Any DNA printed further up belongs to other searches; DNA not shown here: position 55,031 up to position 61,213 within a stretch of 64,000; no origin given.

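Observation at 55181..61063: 1960-aa Cys-rich secreted protein with eukaryote-like sushi/CCP modules, inserted next to tRNA-Gly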

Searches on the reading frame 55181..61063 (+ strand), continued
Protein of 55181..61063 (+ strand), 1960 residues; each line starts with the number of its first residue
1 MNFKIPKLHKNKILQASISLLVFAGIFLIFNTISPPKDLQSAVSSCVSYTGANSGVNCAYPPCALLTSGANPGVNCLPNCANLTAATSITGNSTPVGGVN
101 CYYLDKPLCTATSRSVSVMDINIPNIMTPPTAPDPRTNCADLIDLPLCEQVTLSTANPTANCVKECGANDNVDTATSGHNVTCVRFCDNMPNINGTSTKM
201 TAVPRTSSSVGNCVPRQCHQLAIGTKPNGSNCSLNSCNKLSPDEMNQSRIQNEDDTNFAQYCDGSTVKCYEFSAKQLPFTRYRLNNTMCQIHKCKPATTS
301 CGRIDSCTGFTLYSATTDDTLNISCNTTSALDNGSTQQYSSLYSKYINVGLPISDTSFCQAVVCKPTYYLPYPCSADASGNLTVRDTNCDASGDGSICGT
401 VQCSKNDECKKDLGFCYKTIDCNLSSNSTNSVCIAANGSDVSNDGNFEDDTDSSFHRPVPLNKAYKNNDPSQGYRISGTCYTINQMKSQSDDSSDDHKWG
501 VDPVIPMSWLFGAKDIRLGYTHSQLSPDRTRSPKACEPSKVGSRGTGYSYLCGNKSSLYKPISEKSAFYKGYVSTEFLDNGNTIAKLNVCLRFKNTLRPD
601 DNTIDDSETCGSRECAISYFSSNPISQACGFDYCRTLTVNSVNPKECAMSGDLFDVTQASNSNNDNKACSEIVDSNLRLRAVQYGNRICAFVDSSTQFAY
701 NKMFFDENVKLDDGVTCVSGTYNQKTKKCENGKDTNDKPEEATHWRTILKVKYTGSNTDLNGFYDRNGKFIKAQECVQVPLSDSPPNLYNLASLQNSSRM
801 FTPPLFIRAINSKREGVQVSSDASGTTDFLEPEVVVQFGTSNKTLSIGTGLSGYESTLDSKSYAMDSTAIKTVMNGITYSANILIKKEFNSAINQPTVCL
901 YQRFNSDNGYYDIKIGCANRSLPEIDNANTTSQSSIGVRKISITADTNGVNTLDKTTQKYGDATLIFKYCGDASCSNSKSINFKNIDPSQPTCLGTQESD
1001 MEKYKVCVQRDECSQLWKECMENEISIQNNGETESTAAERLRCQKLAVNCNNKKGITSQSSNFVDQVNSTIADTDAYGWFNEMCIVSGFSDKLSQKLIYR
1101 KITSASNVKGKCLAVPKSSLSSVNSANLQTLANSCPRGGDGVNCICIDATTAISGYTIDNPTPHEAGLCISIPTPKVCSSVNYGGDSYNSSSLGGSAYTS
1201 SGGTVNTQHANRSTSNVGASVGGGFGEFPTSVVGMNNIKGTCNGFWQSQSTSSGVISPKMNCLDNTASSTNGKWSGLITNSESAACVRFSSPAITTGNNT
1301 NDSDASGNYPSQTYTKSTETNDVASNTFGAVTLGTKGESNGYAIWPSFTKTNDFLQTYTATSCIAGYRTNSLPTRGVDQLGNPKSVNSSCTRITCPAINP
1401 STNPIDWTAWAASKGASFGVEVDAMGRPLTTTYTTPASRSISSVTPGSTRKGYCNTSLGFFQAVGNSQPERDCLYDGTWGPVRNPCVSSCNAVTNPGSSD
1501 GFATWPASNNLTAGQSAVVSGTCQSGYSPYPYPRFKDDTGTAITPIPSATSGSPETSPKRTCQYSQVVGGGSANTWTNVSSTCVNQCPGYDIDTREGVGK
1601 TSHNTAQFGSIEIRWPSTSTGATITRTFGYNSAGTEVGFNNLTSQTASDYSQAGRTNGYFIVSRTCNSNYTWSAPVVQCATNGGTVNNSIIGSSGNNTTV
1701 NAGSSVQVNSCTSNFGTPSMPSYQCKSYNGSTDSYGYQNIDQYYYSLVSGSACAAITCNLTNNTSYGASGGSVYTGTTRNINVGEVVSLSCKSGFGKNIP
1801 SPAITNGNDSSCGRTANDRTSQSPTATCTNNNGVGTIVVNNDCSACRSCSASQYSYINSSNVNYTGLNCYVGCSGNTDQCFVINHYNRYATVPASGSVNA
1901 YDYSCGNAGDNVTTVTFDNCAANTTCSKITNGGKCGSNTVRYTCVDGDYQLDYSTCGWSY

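Call 15: find_related_loci(query=A1, collection=genome_contigs, flank=8000)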
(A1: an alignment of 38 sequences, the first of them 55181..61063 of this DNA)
Query A1 (1960 aa) in genome_contigs; peptide patterns used: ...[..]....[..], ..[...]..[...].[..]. (x = any residue, [..] = any of these).
80 stretches matched a pattern; 51 encode a relative of the query (tblastn E <= 1e-3); 50 distinct loci.
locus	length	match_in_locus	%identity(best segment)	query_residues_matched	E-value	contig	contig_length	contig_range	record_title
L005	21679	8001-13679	50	1-1862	0e+0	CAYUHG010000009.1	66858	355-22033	MAG TPA_asm: uncultured Rhizobium sp. isolate SRP219642_co8_395 genome assembly, contig: NODE_332_length_66858_cov_31.91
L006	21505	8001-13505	53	1-1856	0e+0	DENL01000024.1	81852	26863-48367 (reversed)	MAG TPA_asm: Rickettsiales bacterium UBA2645 UBA2645_contig_1067, whole genome shotgun sequence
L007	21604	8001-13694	49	1-1852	0e+0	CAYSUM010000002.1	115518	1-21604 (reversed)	MAG TPA_asm: uncultured Rhizobium sp. isolate SRP219642_co6_9 genome assembly, contig: NODE_68_length_115518_cov_134.957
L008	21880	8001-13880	46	1-1955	0e+0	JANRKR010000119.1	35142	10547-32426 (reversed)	MAG: Rickettsiales bacterium isolate bins.261 k141_850502, whole genome shotgun sequence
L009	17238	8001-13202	36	81-1855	0e+0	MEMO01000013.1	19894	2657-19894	MAG: Alphaproteobacteria bacterium RIFCSPLOWO2_01_FULL_40_26 rifcsplowo2_01_scaffold_20697, whole genome shotgun sequenc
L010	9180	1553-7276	33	77-1853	0e+0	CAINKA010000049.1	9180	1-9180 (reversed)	MAG: uncultured Alphaproteobacteria bacterium isolate LJ-5-9m_bin-1355 genome assembly, contig: bin-1355:049/168, whole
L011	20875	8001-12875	34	72-1750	0e+0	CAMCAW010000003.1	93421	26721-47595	MAG: Rickettsia typhi isolate ZE-13nov19-301 genome assembly, contig: ZE-13nov19-C137, whole genome shotgun sequence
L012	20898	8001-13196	34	1-1850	0e+0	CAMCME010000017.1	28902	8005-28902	MAG: Rickettsia typhi isolate MsE-30apr19-74 genome assembly, contig: MsE-30apr19-C1920, whole genome shotgun sequence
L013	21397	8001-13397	35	77-1852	0e+0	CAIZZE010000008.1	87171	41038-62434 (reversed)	MAG: uncultured Alphaproteobacteria bacterium isolate Loc080925-4-5m_bin-0125 genome assembly, contig: bin-0125:08/83, w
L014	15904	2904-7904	33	77-1791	0e+0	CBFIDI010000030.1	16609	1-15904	MAG: Rickettsiales bacterium isolate Co_bin_67_permissive genome assembly, contig: Co_bin_67_permissive_c32, whole genom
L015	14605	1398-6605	34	7-1783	0e+0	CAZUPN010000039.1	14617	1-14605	MAG TPA_asm: uncultured Rhizobiaceae bacterium isolate SRP219642_co4_49 genome assembly, contig: NODE_6892_length_14617_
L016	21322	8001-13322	34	4-1793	0e+0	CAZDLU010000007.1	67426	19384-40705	MAG TPA_asm: uncultured Rhizobium sp. isolate SRP257259_co1_401 genome assembly, contig: NODE_379_length_67426_cov_7.888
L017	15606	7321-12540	34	77-1854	0e+0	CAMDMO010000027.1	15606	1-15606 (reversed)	MAG: Rickettsia typhi isolate MoE-23oct19-109 genome assembly, contig: MoE-23oct19-C4831, whole genome shotgun sequence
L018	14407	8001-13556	32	83-1852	0e+0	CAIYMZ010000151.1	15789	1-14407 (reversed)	MAG: uncultured Alphaproteobacteria bacterium isolate Loclat_bin-14143 genome assembly, contig: bin-14143:151/175, whole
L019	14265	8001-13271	35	1-1863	0e+0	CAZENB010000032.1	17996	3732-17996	MAG TPA_asm: uncultured Rhizobium sp. isolate SRP219642_co3_485 genome assembly, contig: NODE_3412_length_17996_cov_5.43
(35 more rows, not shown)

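Call 30: find_encoding_contigs(protein=P0002, flank=8000, max_places=2)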
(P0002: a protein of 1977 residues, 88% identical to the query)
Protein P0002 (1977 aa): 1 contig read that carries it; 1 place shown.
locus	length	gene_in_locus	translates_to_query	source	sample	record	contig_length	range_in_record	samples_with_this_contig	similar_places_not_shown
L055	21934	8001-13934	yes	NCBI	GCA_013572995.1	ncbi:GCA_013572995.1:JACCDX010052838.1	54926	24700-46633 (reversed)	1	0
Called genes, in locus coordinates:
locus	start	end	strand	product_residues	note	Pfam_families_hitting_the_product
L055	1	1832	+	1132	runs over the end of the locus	PF12796:Ank_2 (faint)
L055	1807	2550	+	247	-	PF12796:Ank_2, PF13857:Ank_5 (faint)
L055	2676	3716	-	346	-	PF00023:Ank (faint), PF12796:Ank_2 (weak), PF13637:Ank_4 (faint)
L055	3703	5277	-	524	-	PF01921:tRNA-synt_1f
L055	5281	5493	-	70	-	-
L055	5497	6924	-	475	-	PF00919:UPF0004, PF04055:Radical_SAM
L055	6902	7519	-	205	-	PF04972:BON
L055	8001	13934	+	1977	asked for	-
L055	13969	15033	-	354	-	PF00710:Asparaginase, PF17763:Asparaginase_C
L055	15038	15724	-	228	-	PF02677:QueH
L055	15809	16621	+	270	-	PF01149:Fapy_DNA_glyco, PF06831:H2TH, PF06827:zf-FPG_IleRS (weak)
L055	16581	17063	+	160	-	-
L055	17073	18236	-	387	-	PF01098:FTSW_RODA_SPOVE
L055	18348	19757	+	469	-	PF00206:Lyase_1, PF14698:ASL_C2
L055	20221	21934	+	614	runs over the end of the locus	-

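Call 73: search_protein_families(library=ncbifam, proteins=[L003:4641-6020:+, L003:12590-13111:+, L003:13113-14105:-], max_evalue=0.00001)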
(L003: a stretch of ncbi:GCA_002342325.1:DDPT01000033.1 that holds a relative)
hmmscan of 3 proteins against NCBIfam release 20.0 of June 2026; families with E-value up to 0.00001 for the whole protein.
L003:4641-6020:+ (459 aa): 16 families
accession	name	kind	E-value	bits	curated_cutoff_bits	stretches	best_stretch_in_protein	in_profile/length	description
TIGR01087.1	murD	equivalog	1.8e-107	360.1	211.95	1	4-452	3-438/441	UDP-N-acetylmuramoyl-L-alanine--D-glutamate ligase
TIGR01085.1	murE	subfamily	3.2e-25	89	257.3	1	152-349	157-351/472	UDP-N-acetylmuramyl-tripeptide synthetase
NF001124.0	PRK00139.1-2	equivalog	7.3e-23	81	476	2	154-348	180-369/500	UDP-N-acetylmuramoyl-L-alanyl-D-glutamate--2,6-diaminopimelate ligase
NF001126.0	PRK00139.1-4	equivalog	2e-22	79.4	373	1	151-351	172-363/486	UDP-N-acetylmuramoyl-L-alanyl-D-glutamate--2,6-diaminopimelate ligase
TIGR01082.1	murC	equivalog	4.2e-22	78.8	335.1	1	5-352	7-339/449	UDP-N-acetylmuramate--L-alanine ligase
NF008896.0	PRK11929.1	equivalog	3.3e-21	74.9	1023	1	154-324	183-350/965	bifunctional UDP-N-acetylmuramoyl-L-alanyl-D-glutamate--2,6-diaminopimelate ligase MurE/UDP-N-acetylmuramoyl-tripeptide--D-alanyl-D-alanine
NF001123.0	PRK00139.1-1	equivalog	2.9e-18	65.8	586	1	157-350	181-370/493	UDP-N-acetylmuramoyl-L-alanyl-D-glutamate--2,6-diaminopimelate ligase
NF053647.1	pMurD2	equivalog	1.1e-17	64.1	550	1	1-234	1-233/405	pseudomurein biosynthesis peptide ligase pMurD2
NF053646.1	pMurD1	equivalog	4.6e-17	61.8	610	1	1-351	1-349/465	pseudomurein biosynthesis peptide ligase pMurD1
TIGR01143.1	murF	subfamily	2.8e-16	59.5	288.6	1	96-353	67-321/418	UDP-N-acetylmuramoyl-tripeptide--D-alanyl-D-alanine ligase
NF053645.1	pMurC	equivalog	2.3e-14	53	560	1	8-228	7-236/492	pseudomurein biosynthesis peptide ligase pMurC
NF010628.0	PRK14022.1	equivalog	7.6e-11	41.4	536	1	155-349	183-360/483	UDP-N-acetylmuramoyl-L-alanyl-D-glutamate--L-lysine ligase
NF033197.0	F430_CfbE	equivalog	4.6e-09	35.7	250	1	170-362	182-354/430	coenzyme F430 synthase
NF001129.0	PRK00139.2-3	equivalog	3.5e-08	32.4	762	0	156-205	193-246/517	UDP-N-acetylmuramoyl-L-alanyl-D-glutamate--2,6-diaminopimelate ligase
NF008041.0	PRK10773.1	equivalog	1.1e-06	27.7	551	1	93-347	90-345/453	UDP-N-acetylmuramoyl-tripeptide--D-alanyl-D-alanine ligase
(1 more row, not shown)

L003:12590-13111:+ (173 aa): 0 families

L003:13113-14105:- (330 aa): 0 families
